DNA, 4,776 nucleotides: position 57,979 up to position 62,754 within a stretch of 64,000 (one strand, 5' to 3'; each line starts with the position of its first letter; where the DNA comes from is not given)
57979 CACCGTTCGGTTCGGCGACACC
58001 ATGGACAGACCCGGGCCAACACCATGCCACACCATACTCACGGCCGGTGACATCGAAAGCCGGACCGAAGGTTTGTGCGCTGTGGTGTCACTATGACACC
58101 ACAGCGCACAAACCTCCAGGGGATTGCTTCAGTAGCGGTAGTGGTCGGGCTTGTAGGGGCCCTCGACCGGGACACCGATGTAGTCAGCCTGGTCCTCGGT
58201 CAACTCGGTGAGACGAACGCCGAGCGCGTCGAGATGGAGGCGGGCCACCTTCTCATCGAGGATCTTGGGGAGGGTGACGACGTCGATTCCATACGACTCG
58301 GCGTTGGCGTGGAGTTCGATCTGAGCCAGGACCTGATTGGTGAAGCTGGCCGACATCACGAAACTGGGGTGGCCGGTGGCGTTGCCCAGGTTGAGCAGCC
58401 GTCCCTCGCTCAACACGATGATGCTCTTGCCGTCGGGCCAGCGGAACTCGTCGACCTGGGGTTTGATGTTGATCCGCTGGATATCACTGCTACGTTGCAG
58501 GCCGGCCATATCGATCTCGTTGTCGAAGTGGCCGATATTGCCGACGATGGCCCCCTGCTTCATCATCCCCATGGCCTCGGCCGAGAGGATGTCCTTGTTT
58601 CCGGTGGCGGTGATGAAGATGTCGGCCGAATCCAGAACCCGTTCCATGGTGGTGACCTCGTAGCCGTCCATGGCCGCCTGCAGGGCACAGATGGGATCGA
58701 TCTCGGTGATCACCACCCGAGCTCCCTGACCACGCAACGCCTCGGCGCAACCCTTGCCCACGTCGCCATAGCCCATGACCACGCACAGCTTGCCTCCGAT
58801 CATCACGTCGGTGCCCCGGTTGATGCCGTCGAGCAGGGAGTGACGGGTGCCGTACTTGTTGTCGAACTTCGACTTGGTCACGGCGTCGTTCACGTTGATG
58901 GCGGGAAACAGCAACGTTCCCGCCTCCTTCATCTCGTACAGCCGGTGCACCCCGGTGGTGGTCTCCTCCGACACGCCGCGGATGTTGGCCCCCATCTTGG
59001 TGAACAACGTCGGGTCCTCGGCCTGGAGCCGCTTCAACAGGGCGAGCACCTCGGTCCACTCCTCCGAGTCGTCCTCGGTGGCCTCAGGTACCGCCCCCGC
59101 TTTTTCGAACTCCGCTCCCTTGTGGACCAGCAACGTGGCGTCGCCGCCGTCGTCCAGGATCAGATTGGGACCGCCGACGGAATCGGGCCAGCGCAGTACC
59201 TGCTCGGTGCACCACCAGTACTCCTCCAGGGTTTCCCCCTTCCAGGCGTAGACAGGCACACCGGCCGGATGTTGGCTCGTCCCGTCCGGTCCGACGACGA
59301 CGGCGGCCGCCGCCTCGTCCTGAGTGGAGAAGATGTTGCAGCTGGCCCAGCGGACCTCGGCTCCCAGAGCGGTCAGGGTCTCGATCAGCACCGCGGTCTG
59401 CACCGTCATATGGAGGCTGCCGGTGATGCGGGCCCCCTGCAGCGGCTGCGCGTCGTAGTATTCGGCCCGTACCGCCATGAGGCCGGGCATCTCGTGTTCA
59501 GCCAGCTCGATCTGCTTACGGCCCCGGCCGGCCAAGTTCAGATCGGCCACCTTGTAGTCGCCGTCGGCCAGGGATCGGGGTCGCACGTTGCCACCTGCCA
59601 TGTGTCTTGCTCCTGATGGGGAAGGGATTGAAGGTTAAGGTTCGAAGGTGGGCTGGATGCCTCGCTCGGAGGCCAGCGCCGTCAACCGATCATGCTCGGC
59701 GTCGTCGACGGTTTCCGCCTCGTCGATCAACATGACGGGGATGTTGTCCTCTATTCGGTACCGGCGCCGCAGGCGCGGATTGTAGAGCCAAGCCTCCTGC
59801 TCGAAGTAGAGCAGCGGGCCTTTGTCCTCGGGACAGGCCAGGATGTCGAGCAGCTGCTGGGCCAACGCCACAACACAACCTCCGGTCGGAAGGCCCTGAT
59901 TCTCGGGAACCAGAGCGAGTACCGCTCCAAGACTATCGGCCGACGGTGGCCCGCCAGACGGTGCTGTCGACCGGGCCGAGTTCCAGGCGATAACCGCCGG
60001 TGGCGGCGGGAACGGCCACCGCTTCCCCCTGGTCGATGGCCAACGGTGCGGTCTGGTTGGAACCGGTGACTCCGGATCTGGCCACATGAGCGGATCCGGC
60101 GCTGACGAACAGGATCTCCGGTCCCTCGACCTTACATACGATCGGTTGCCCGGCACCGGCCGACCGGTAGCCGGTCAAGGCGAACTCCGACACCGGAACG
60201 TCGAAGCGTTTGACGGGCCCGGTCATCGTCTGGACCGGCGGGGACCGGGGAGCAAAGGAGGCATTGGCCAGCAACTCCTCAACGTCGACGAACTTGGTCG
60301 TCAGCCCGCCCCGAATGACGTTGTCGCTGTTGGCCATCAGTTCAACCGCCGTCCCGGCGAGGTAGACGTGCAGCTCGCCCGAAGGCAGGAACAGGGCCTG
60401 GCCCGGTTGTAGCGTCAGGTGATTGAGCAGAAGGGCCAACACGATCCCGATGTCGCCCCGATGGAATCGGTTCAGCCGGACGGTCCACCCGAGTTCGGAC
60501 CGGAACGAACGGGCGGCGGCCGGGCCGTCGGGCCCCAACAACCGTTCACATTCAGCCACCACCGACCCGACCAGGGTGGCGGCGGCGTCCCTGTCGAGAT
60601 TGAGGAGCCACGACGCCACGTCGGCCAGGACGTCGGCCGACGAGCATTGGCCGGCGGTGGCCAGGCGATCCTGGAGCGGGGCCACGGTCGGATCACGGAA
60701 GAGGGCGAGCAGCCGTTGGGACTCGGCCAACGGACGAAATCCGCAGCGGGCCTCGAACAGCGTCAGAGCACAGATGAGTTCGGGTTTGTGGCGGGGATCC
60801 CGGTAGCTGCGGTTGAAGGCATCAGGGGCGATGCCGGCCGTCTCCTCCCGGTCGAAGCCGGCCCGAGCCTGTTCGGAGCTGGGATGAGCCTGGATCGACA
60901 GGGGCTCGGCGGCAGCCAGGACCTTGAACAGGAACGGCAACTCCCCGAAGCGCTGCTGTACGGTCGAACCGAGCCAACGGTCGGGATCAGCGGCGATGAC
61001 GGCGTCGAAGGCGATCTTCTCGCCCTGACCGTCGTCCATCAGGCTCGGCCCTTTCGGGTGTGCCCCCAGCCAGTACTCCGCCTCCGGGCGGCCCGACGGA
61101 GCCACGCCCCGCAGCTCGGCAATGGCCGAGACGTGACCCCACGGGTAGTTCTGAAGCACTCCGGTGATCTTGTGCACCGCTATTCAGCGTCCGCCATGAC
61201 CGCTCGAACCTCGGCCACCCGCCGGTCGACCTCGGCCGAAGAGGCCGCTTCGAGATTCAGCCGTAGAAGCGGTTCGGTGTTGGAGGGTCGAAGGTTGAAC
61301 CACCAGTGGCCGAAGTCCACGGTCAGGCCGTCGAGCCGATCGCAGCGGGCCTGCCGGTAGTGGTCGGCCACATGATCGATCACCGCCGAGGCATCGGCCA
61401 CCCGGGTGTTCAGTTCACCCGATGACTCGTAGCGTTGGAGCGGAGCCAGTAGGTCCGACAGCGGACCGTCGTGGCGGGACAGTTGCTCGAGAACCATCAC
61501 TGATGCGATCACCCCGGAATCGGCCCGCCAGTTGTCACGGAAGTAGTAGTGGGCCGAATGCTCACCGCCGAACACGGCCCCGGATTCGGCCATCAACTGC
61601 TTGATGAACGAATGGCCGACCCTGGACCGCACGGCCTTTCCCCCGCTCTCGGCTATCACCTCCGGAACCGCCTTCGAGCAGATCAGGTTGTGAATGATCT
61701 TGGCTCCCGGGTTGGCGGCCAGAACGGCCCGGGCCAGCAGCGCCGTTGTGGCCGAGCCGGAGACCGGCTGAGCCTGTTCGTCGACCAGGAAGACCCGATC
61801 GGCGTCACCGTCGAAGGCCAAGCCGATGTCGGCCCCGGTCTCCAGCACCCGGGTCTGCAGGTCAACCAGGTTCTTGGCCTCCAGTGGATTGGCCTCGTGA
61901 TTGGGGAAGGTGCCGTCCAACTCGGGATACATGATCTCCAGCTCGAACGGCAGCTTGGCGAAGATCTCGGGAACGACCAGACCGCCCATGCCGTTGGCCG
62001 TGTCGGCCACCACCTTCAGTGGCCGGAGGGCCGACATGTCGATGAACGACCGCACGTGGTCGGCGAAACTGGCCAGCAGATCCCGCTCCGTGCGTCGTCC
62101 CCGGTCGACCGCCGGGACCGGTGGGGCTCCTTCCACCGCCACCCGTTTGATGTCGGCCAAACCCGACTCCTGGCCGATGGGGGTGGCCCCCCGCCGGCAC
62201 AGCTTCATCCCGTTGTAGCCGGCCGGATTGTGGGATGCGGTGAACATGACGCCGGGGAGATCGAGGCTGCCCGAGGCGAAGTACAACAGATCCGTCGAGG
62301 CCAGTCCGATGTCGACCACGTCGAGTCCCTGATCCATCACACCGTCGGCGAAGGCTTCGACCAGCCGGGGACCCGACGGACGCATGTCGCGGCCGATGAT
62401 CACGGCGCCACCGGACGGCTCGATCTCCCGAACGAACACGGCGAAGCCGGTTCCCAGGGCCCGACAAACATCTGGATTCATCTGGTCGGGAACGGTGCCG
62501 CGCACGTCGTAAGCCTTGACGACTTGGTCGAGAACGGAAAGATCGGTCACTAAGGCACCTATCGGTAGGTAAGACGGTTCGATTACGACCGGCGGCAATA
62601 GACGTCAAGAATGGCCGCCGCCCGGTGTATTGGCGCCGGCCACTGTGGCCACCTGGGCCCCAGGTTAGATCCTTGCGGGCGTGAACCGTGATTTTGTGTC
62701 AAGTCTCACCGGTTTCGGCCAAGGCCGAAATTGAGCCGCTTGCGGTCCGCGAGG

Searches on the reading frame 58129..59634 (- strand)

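Call 69: search_protein_families(library=pfam, proteins=[window:58129-59634:-], max_evalue=0.00001)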
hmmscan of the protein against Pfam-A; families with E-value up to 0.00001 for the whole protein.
window:58129-59634:- (501 aa): 3 families
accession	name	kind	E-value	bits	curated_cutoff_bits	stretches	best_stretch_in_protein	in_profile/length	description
PF05221.23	AdoHcyase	-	2.4e-146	487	25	1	26-500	1-299/299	S-adenosyl-L-homocysteine hydrolase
PF00670.27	AdoHcyase_NAD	-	2.1e-79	265.8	27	1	259-421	1-162/162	S-adenosyl-L-homocysteine hydrolase, NAD binding domain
PF02826.25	2-Hacid_dh_C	-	2e-07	31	25.1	1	279-368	34-127/178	D-isomer specific 2-hydroxyacid dehydrogenase, NAD binding domain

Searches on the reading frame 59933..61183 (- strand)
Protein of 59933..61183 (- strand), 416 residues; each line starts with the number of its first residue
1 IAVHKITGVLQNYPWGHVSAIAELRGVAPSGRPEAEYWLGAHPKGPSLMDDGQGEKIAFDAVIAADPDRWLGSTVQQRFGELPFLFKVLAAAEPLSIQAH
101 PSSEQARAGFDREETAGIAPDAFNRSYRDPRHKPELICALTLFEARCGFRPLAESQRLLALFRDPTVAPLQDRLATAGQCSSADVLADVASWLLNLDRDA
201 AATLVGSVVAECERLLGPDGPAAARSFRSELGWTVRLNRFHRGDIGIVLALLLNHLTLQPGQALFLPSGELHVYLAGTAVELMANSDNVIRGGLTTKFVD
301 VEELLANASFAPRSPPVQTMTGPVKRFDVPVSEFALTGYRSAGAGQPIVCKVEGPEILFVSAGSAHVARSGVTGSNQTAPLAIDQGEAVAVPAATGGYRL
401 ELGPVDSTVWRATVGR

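Call 69: search_protein_families(library=pfam, proteins=[window:59933-61183:-], max_evalue=0.00001)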
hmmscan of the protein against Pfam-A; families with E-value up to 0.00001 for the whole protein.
window:59933-61183:- (416 aa): 1 family
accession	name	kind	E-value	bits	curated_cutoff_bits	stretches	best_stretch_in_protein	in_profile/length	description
PF20511.4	PMI_typeI_cat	-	4.4e-29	101.9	22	1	4-152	2-143/143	Phosphomannose isomerase type I, catalytic domain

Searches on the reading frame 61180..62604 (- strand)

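Call 69: search_protein_families(library=pfam, proteins=[window:61180-62604:-], max_evalue=0.00001)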
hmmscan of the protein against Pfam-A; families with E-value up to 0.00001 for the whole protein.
window:61180-62604:- (474 aa): 4 families
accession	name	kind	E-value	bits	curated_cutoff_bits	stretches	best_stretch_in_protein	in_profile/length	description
PF02878.22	PGM_PMM_I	-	2.5e-30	105.4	22.5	1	27-147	2-123/138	Phosphoglucomutase/phosphomannomutase, alpha/beta/alpha domain I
PF02880.22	PGM_PMM_III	-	1e-26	93.7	20.7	1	283-392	2-115/115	Phosphoglucomutase/phosphomannomutase, alpha/beta/alpha domain III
PF02879.22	PGM_PMM_II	-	1.1e-23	84.1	29.3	1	179-277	2-102/103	Phosphoglucomutase/phosphomannomutase, alpha/beta/alpha domain II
PF00408.26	PGM_PMM_IV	-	1.2e-10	41.7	23.1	1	397-468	1-67/68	Phosphoglucomutase/phosphomannomutase, C-terminal domain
